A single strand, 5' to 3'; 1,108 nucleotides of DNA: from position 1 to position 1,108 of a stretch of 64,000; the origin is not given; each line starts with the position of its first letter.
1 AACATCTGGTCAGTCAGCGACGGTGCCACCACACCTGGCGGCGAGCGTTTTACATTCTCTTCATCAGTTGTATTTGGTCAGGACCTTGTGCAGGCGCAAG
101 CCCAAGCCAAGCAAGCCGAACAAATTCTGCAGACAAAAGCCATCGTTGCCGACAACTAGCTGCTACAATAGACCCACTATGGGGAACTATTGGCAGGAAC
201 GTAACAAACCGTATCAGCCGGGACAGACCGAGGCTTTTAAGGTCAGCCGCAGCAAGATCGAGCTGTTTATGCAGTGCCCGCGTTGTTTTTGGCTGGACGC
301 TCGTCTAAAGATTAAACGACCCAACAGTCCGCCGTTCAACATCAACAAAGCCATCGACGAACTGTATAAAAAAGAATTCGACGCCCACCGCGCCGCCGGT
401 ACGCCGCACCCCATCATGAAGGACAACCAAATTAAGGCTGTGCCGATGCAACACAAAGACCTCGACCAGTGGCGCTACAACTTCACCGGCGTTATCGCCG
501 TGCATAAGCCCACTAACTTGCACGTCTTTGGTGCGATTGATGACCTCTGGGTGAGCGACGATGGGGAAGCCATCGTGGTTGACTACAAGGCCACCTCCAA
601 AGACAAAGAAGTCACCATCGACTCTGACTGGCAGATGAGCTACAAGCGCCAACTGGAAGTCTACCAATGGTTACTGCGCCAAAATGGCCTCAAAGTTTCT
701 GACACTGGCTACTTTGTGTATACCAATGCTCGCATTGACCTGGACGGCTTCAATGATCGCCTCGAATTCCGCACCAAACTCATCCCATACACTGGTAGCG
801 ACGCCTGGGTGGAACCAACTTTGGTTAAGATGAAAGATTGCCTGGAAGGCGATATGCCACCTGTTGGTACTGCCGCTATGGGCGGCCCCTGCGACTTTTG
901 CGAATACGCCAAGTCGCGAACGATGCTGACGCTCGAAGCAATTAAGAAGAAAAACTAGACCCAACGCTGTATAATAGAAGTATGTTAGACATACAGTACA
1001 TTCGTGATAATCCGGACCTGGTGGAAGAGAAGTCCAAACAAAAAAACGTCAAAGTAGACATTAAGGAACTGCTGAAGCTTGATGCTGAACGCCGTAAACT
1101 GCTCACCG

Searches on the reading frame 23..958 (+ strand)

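Call 64: search_protein_families(library=pfam, proteins=[window:23-958:+], max_evalue=0.00001)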
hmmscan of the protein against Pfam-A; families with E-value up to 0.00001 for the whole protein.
window:23-958:+ (311 aa): 1 family
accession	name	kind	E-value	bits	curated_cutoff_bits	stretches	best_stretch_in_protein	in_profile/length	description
PF12705.13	PDDEXK_1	-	2.2e-12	47.9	22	1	75-296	3-243/247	PD-(D/E)XK nuclease superfamily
